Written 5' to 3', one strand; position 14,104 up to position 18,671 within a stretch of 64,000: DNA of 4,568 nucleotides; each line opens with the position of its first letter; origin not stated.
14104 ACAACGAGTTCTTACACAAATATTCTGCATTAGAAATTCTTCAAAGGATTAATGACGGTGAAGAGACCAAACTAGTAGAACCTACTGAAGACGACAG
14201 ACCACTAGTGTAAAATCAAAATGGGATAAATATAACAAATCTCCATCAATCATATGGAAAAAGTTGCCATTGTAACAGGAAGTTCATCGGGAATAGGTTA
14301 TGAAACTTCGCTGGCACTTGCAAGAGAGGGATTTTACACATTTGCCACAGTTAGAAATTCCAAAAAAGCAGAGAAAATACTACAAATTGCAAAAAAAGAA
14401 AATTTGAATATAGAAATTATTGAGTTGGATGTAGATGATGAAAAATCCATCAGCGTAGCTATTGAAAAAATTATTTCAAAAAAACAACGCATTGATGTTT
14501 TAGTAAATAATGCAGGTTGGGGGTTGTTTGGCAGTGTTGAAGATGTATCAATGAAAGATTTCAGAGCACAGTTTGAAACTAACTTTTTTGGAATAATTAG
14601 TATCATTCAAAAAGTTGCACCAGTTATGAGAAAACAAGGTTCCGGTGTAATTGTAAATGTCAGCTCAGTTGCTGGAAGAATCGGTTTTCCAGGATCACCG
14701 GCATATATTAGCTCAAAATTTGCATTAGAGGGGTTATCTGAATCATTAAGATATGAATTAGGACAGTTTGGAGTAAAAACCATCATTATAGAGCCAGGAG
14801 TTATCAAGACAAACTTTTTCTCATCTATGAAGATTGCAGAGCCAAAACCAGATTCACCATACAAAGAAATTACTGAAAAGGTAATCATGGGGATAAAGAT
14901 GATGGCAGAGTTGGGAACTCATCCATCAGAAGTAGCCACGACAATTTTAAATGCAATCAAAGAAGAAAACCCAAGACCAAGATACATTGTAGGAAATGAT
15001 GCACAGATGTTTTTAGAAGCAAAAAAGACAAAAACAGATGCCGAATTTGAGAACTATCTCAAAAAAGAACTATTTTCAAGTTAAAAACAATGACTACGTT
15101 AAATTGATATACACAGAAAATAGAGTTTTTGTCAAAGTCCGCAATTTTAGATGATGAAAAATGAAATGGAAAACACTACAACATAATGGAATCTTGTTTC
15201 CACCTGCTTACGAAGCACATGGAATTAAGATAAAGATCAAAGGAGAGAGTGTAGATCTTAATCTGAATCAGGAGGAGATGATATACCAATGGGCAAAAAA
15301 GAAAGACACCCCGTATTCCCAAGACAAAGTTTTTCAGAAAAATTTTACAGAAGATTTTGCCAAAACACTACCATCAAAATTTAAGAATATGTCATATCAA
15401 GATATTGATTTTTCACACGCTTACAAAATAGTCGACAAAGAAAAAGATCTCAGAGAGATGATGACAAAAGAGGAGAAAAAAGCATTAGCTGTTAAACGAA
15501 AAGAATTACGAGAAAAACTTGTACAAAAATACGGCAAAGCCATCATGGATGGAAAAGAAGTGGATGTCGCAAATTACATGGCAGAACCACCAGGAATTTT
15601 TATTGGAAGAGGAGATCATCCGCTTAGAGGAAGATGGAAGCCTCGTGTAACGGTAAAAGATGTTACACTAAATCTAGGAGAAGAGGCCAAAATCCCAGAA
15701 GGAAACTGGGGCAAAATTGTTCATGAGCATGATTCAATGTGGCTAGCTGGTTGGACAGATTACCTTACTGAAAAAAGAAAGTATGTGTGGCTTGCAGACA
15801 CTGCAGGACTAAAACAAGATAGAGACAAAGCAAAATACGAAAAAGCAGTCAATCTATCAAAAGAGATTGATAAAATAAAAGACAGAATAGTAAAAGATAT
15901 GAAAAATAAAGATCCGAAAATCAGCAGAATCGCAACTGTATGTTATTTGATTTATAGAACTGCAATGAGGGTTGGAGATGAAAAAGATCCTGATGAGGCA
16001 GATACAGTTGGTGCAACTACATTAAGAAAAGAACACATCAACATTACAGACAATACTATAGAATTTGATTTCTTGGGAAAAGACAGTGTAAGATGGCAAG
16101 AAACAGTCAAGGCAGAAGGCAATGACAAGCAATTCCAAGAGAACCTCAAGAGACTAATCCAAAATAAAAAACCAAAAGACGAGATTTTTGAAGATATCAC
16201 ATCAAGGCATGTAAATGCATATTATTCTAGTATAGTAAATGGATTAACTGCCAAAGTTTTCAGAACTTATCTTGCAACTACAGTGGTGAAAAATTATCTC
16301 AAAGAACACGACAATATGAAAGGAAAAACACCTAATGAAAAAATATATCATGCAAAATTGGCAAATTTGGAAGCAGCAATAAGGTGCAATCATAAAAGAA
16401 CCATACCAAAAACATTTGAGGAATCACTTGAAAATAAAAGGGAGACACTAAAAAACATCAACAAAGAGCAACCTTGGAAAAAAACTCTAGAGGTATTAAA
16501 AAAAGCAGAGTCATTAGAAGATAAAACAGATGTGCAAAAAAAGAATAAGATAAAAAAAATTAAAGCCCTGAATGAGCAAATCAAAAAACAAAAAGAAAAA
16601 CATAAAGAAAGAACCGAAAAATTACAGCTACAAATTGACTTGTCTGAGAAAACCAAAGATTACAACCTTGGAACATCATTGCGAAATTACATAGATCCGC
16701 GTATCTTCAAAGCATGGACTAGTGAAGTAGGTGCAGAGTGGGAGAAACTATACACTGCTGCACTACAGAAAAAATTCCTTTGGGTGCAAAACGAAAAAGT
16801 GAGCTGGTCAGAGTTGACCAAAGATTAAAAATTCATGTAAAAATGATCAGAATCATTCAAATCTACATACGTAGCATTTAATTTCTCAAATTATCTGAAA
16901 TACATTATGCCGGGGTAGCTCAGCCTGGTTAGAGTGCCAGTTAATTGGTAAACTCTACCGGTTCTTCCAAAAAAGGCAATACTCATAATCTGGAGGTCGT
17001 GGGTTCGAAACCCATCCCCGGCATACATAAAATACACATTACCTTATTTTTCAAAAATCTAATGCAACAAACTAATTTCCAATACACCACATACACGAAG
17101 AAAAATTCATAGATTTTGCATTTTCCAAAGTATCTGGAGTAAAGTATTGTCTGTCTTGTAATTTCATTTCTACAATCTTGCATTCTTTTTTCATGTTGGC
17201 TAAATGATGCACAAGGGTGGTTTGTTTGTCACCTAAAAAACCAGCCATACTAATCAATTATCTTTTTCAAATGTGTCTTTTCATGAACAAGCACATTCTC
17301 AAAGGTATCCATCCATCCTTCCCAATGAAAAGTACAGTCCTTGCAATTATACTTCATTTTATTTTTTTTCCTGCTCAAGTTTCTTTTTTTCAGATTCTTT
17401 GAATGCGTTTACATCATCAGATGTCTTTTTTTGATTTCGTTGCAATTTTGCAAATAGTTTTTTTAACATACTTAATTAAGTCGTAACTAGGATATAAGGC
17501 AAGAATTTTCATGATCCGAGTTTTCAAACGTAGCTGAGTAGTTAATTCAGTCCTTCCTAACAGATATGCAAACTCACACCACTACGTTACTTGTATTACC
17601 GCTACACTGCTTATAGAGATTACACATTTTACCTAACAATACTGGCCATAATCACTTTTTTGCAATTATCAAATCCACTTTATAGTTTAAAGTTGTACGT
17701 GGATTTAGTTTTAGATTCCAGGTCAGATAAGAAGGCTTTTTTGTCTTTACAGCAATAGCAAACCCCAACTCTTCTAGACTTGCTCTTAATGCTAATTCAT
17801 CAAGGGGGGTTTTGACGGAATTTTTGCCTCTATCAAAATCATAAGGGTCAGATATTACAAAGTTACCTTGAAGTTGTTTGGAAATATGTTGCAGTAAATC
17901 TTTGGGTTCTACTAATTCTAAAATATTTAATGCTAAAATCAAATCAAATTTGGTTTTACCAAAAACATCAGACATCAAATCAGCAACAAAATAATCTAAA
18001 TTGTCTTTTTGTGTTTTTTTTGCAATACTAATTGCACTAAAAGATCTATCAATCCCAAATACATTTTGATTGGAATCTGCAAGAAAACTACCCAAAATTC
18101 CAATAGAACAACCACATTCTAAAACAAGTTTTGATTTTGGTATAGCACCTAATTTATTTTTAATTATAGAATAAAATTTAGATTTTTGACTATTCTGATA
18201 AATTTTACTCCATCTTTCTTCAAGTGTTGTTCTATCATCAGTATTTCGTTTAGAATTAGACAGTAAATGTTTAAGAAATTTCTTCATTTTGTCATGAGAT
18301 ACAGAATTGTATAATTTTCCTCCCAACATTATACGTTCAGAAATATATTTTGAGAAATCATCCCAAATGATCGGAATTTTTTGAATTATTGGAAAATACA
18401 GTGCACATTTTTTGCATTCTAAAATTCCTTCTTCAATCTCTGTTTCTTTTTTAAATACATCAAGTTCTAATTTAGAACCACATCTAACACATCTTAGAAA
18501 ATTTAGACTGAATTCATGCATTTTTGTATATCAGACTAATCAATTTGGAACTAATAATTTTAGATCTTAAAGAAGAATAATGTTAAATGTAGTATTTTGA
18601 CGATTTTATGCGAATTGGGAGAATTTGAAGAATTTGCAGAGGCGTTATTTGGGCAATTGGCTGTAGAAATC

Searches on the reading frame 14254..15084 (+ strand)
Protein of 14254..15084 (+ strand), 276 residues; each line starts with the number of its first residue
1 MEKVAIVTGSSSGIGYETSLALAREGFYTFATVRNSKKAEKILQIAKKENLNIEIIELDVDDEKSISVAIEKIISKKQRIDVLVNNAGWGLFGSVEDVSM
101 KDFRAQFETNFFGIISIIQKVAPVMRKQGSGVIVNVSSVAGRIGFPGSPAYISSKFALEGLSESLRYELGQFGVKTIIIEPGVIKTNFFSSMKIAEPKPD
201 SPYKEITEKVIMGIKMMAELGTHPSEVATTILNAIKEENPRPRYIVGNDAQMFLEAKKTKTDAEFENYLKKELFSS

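Call 32: search_protein_families(library=pfam, proteins=[window:14254-15084:+], max_evalue=0.001)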
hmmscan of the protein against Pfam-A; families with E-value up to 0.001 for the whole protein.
window:14254-15084:+ (276 aa): 5 families
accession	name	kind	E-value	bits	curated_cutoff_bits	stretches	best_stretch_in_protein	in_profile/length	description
PF00106.31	adh_short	-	1.4e-52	178.5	26.6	1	3-191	1-189/195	short chain dehydrogenase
PF13561.12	adh_short_C2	-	2e-37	129.5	27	1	11-194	5-186/236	Enoyl-(Acyl carrier protein) reductase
PF08659.16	KR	-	1.3e-11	45.2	22.6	1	6-166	4-164/180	KR domain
PF08643.16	DUF1776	-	9.2e-08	32.3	25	1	19-186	21-201/294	Fungal family of unknown function (DUF1776)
PF05368.20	NmrA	-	1.6e-05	25.1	27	1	3-72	3-69/298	NmrA-like family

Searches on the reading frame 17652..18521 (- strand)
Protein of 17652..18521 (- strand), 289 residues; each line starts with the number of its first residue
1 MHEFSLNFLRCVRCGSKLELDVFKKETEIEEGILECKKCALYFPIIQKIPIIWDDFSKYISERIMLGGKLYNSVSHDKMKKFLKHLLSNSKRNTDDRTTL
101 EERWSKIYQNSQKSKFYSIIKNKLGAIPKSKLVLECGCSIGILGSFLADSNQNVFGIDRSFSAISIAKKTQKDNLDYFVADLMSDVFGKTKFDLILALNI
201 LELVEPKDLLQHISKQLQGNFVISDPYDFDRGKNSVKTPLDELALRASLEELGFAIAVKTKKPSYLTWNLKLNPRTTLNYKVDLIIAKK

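Call 32: search_protein_families(library=pfam, proteins=[window:17652-18521:-], max_evalue=0.001)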
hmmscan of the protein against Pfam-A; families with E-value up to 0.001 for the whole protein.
window:17652-18521:- (289 aa): 7 families
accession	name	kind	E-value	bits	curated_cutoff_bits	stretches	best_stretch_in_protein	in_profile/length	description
PF13649.12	Methyltransf_25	-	2.2e-09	38.3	27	1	133-214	1-90/97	Methyltransferase domain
PF13489.12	Methyltransf_23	-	5.3e-09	36.5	27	1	122-227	14-120/164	Methyltransferase domain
PF13847.12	Methyltransf_31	-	1.9e-08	34.5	27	1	131-227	5-113/145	Methyltransferase domain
PF08241.18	Methyltransf_11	-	4.1e-08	34.2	21.2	1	134-218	1-88/95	Methyltransferase domain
PF08242.18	Methyltransf_12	-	1.9e-07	32.2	30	1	134-217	1-92/98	Methyltransferase domain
PF03966.22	Trm112p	-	1.3e-06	28.6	22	1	6-46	5-38/40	Trm112p-like protein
PF05175.20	MTS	-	5.9e-06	26.5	23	1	129-196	31-103/170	Methyltransferase small domain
